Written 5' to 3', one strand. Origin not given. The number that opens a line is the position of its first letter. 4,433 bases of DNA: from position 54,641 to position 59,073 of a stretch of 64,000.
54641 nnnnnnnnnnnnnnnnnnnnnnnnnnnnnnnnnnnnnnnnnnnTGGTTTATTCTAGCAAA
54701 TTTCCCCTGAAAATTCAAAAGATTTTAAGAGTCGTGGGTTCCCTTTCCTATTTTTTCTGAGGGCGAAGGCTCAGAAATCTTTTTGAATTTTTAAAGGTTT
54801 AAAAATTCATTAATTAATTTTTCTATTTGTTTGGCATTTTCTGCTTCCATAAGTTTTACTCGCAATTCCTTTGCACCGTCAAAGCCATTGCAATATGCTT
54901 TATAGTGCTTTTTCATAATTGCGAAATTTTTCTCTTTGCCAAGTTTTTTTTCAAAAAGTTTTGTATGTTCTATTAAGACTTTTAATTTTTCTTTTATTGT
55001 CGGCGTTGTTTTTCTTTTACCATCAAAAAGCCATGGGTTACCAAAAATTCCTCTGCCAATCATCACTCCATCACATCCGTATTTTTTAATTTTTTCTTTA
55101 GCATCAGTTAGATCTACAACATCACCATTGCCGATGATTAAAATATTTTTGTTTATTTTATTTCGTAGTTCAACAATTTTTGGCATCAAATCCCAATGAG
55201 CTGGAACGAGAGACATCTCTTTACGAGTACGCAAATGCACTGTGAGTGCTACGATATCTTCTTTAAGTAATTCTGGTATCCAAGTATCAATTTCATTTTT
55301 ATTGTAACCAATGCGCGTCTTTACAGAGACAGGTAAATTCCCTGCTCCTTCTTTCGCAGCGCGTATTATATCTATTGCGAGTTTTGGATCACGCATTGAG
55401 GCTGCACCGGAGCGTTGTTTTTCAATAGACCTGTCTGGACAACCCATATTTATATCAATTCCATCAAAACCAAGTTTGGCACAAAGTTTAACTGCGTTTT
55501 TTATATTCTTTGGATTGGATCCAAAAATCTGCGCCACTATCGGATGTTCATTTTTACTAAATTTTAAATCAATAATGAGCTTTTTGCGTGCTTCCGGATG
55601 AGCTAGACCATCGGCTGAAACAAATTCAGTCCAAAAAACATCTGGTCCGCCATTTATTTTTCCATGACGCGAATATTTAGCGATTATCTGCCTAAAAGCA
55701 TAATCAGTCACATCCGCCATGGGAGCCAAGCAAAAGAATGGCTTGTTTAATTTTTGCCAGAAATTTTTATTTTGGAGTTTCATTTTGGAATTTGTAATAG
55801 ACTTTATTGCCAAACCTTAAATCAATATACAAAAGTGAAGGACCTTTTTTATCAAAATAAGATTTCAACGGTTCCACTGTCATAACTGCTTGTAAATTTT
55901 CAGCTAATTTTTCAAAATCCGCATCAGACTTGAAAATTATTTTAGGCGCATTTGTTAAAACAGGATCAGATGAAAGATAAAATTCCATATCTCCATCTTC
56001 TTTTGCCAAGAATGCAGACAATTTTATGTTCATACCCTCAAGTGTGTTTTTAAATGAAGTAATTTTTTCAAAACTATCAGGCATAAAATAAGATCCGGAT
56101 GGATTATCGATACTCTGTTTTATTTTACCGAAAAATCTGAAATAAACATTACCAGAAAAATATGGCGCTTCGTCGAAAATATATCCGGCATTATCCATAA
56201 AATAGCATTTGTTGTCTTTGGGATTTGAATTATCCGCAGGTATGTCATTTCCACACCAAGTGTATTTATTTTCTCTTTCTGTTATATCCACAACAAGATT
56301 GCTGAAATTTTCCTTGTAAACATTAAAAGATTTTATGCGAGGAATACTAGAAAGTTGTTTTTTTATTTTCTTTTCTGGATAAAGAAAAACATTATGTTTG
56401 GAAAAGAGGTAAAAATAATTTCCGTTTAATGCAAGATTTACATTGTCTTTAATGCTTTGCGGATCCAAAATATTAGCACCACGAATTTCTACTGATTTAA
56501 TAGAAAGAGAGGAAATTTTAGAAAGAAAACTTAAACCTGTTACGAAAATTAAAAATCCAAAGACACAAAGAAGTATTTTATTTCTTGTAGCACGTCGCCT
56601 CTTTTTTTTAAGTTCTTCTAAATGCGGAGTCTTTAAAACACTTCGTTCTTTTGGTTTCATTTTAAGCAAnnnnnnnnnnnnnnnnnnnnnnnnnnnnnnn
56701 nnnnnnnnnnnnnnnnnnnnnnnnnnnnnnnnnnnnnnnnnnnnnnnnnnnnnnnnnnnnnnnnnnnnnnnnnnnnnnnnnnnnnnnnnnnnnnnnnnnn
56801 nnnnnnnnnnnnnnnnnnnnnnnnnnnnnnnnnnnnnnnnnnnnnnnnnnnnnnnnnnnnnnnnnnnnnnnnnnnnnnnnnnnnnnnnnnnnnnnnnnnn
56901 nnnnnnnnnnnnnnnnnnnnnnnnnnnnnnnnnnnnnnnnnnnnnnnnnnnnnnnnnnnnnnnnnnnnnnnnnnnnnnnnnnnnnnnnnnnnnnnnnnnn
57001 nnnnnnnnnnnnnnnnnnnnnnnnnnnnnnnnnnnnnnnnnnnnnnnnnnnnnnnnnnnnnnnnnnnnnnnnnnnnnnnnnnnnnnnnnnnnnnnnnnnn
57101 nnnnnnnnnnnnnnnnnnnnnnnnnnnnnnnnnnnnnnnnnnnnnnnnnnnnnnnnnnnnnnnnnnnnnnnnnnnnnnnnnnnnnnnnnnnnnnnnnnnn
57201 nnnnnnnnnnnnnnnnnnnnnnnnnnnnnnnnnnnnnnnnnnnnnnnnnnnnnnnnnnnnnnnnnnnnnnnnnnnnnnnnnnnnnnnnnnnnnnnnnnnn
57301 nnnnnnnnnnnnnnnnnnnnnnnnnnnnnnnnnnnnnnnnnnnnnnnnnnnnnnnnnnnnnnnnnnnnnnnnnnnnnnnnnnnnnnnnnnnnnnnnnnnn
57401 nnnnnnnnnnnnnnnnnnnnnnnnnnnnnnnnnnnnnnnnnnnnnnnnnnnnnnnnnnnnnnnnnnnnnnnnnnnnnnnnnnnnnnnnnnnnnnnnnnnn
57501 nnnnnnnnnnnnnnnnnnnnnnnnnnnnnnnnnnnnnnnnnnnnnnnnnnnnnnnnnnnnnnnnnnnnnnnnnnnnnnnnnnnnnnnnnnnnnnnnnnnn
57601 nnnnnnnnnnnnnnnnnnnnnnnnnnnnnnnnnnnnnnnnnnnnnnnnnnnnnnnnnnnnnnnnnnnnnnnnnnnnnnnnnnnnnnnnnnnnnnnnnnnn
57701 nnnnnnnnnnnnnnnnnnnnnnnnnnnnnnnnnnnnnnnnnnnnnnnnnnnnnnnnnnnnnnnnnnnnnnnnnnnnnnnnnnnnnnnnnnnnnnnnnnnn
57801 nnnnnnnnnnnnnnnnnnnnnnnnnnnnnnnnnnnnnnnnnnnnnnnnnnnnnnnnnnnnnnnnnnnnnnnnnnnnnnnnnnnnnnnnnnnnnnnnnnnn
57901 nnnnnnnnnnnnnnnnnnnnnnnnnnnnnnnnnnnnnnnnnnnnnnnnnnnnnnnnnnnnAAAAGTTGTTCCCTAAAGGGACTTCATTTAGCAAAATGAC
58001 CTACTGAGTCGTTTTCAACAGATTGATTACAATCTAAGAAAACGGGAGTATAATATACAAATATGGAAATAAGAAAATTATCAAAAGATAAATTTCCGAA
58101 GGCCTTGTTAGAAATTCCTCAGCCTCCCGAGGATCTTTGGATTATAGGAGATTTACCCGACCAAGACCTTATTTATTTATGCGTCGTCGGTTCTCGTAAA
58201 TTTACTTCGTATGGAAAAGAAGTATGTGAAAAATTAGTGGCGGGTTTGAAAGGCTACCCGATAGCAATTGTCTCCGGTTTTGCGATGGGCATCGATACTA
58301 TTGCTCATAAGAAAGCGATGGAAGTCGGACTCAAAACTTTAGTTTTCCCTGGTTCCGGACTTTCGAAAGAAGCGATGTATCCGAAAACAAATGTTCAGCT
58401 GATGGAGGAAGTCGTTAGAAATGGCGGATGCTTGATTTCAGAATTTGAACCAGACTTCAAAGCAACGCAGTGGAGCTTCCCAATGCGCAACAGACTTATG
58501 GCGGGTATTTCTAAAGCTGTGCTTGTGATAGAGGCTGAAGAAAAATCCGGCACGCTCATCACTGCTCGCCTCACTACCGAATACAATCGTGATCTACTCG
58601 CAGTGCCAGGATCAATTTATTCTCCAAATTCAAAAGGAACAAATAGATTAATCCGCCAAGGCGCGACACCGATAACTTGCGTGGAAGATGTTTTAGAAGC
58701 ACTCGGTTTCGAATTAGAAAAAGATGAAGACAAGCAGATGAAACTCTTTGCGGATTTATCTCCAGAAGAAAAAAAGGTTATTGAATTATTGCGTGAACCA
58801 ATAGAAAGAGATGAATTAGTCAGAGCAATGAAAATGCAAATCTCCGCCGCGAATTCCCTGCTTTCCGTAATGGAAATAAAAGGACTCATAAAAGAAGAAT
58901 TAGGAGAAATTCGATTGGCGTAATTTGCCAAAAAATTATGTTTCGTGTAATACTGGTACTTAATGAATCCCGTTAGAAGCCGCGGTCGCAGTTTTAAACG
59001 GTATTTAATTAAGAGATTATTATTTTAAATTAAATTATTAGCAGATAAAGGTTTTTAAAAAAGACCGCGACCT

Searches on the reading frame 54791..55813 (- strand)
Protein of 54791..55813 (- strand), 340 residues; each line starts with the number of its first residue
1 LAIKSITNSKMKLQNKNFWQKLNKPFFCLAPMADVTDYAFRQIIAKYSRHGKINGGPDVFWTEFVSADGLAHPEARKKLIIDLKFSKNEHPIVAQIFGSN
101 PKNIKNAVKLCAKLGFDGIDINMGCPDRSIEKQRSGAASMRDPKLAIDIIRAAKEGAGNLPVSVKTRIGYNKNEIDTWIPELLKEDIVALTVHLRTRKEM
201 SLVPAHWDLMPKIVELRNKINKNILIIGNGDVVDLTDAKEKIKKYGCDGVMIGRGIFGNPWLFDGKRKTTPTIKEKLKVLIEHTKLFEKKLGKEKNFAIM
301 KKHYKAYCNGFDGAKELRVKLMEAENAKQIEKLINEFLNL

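Call 68: search_protein_families(library=pfam, proteins=[window:54791-55813:-], max_evalue=0.0001)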
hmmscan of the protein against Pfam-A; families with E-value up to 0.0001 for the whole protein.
window:54791-55813:- (340 aa): 1 family
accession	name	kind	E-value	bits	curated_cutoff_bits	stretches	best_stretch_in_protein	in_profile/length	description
PF01207.24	Dus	-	5.8e-66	223.1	20.4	1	29-332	2-300/311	Dihydrouridine synthase (Dus)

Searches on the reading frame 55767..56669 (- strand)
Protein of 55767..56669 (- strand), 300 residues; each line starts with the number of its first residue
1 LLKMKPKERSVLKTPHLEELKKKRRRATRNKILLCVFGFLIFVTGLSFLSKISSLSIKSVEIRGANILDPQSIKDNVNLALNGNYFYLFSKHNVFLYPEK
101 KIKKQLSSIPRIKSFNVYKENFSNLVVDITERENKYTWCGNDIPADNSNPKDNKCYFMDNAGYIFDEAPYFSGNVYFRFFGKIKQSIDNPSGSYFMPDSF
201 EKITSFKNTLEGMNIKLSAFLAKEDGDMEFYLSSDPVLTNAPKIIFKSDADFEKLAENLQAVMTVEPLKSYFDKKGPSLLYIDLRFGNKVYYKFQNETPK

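Call 68: search_protein_families(library=pfam, proteins=[window:55767-56669:-], max_evalue=0.0001)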
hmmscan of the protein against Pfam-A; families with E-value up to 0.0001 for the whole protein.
window:55767-56669:- (300 aa): 1 family
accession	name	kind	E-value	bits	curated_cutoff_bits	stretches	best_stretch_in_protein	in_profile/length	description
PF08478.15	POTRA_1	-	1.6e-06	28.8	23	1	56-132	2-69/69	POTRA domain, FtsQ-type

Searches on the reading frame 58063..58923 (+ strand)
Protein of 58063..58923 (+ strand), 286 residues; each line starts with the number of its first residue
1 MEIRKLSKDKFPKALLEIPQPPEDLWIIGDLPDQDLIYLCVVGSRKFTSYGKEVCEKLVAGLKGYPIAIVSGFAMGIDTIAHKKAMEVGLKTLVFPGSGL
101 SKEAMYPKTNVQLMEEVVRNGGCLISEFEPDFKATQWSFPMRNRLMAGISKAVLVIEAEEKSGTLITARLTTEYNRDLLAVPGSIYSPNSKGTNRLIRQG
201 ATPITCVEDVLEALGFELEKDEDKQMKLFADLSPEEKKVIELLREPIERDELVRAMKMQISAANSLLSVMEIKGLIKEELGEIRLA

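Call 68: search_protein_families(library=pfam, proteins=[window:58063-58923:+], max_evalue=0.0001)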
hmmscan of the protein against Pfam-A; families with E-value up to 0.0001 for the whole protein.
window:58063-58923:+ (286 aa): 2 families
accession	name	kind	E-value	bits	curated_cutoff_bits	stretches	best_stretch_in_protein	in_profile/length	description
PF02481.21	DNA_processg_A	-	4.1e-66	222.6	29.6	1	5-205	11-211/212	DNA recombination-mediator protein A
PF17782.7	DprA_WH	-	1.4e-06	28.7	22.9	1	230-278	8-57/61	DprA winged helix domain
